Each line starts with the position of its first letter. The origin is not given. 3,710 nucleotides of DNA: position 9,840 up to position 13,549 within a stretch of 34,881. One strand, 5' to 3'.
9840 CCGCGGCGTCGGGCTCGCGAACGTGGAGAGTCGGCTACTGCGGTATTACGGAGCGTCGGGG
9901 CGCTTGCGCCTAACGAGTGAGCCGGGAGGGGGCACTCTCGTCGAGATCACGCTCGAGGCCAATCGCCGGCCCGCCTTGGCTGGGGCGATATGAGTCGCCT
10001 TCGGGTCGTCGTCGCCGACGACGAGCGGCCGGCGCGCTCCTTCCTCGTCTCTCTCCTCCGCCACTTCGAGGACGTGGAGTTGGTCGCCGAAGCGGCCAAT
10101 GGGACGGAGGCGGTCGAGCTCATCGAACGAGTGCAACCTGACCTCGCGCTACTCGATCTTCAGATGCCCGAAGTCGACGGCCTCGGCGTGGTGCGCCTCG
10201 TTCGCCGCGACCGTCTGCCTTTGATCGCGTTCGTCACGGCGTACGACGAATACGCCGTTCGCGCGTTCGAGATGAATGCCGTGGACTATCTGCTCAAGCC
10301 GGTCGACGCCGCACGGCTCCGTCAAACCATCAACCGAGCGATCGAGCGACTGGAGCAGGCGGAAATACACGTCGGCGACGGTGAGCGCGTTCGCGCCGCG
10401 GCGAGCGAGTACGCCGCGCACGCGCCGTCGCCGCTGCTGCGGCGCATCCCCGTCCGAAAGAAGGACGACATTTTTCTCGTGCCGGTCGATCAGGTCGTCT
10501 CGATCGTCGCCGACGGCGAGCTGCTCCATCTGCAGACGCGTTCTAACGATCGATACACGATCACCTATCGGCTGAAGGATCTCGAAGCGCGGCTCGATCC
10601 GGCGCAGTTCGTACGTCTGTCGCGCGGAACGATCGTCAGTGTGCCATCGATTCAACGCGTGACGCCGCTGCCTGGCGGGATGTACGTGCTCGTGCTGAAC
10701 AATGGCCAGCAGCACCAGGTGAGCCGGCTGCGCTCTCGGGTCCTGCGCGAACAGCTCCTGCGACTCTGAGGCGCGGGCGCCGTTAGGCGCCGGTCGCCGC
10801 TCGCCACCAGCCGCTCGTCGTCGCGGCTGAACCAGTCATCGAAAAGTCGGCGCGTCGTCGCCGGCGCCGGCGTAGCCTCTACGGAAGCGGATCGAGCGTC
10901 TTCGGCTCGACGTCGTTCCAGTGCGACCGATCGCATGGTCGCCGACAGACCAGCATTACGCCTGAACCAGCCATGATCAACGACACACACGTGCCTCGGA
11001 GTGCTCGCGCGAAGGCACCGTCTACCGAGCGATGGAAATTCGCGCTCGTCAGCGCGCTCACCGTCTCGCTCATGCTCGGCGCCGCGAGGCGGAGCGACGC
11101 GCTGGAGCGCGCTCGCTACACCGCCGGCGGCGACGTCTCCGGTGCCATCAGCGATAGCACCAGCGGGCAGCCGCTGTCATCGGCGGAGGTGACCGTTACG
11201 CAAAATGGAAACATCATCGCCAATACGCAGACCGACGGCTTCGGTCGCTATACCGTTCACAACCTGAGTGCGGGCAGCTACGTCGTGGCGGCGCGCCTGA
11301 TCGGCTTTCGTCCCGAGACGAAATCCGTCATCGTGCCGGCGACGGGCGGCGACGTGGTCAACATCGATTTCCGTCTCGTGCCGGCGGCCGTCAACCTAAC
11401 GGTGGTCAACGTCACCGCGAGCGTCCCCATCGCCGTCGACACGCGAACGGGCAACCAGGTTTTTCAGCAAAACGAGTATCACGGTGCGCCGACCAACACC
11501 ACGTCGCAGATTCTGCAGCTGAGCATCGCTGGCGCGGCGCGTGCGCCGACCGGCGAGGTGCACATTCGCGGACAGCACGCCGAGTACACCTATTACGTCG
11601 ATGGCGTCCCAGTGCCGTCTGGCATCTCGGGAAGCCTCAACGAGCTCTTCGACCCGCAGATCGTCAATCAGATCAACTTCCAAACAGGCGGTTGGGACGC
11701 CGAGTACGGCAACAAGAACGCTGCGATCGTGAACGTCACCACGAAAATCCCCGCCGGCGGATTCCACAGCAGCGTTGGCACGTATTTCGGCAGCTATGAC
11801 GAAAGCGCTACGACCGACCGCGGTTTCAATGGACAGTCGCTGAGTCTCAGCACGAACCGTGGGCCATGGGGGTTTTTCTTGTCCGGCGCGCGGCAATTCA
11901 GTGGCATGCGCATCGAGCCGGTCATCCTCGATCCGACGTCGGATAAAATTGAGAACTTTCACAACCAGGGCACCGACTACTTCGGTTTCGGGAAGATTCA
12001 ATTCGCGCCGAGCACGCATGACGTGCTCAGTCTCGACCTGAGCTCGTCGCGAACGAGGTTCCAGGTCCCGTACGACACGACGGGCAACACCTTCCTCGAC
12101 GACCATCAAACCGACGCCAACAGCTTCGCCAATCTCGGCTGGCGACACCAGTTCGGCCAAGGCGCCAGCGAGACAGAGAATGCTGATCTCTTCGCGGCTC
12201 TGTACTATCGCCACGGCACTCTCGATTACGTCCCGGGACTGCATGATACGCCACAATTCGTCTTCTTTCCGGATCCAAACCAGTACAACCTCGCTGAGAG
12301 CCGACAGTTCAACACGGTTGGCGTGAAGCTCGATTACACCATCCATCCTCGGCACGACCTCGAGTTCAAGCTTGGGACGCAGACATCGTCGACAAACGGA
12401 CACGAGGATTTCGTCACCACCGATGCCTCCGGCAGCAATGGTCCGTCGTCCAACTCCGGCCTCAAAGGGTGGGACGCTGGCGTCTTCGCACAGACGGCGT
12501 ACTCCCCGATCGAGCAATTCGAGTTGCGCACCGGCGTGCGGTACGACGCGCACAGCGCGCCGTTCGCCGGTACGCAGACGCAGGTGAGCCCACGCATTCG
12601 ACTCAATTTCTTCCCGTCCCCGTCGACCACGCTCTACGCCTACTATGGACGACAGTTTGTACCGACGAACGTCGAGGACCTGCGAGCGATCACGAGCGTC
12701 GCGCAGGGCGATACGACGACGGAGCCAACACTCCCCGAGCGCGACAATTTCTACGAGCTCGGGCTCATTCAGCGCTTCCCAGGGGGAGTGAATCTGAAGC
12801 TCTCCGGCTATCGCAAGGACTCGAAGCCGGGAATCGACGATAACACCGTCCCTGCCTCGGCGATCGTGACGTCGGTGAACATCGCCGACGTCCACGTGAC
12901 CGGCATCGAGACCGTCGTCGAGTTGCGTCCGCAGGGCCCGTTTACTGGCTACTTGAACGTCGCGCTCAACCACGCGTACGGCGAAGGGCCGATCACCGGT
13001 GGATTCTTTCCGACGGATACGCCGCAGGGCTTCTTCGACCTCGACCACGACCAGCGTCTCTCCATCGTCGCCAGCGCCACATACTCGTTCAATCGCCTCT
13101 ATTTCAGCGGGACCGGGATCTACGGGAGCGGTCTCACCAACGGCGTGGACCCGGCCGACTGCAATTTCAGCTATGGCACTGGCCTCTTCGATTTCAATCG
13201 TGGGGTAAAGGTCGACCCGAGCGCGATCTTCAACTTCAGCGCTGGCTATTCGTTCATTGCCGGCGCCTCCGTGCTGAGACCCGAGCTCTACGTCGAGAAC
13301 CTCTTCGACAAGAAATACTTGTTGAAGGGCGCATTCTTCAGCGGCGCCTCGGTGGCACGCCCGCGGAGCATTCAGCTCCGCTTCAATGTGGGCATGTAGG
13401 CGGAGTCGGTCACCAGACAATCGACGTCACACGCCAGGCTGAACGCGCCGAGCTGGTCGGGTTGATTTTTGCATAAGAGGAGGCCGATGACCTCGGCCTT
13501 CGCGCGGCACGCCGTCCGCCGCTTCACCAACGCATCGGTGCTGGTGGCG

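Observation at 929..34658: Non-palindromic word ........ (core CCTAACG) occurs 25 times in 34.9 kb, in both orientations and every stop-free frame, at the cost of rare codons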

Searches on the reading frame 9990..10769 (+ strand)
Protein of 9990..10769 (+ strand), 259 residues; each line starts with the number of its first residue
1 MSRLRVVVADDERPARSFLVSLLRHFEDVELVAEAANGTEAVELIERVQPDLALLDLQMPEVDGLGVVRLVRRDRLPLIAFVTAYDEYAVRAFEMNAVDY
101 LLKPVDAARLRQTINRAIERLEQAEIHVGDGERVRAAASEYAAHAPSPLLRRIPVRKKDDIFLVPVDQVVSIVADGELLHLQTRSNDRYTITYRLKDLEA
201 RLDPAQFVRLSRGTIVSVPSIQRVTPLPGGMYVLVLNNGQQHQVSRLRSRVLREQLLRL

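Call 7: search_protein_families(library=pfam, proteins=[window:9990-10769:+])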
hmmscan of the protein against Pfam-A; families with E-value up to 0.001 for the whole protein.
window:9990-10769:+ (259 aa): 2 families
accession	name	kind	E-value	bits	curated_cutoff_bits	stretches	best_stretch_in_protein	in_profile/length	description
PF00072.30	Response_reg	-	8.6e-23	81.1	30.2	1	6-114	1-110/111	Response regulator receiver domain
PF04397.21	LytTR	-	2.1e-17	63.6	22.6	1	160-256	2-97/98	LytTr DNA-binding domain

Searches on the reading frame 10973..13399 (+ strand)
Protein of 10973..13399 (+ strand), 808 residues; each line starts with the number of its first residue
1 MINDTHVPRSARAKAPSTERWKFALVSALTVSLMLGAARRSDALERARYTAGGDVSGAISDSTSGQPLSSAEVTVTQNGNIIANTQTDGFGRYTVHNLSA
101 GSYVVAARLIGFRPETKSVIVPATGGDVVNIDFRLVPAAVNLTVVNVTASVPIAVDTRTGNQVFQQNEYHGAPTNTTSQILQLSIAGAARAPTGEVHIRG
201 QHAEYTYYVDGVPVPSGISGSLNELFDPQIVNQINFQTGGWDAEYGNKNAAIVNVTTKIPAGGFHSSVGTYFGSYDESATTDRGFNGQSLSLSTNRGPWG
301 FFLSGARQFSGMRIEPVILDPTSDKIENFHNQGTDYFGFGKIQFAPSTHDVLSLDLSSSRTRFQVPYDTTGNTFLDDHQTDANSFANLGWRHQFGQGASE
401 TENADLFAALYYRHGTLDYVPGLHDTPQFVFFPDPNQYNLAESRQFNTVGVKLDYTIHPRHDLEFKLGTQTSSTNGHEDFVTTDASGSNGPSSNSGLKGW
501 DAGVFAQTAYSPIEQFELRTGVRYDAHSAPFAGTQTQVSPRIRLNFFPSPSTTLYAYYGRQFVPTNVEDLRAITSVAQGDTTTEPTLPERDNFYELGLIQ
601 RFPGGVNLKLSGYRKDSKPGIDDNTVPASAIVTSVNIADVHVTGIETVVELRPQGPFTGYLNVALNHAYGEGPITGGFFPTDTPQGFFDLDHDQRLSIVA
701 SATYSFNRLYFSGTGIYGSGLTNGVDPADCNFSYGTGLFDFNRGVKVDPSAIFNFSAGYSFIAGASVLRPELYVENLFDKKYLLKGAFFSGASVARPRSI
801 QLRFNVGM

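Call 7: search_protein_families(library=pfam, proteins=[window:10973-13399:+])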
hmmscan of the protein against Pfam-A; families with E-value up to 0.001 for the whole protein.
window:10973-13399:+ (808 aa): 5 families
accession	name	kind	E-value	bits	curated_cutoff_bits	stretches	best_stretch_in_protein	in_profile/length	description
PF00593.30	TonB_dep_Rec_b-barrel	-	1.2e-23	85.2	27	1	358-766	38-425/436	TonB dependent receptor-like, beta-barrel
PF13620.12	CarboxypepD_reg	-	2.7e-14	53.7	32.3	1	55-135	2-81/82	Carboxypeptidase regulatory-like domain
PF13715.12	CarbopepD_reg_2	-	4.8e-10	39.8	32.2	1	55-147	1-88/88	CarboxypepD_reg-like domain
PF07715.20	Plug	-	4.5e-05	24.3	23.9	1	161-251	9-105/107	TonB-dependent Receptor Plug Domain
PF17210.9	SdrD_B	-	0.00046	20.8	29.7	0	63-107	20-64/112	SdrD B-like domain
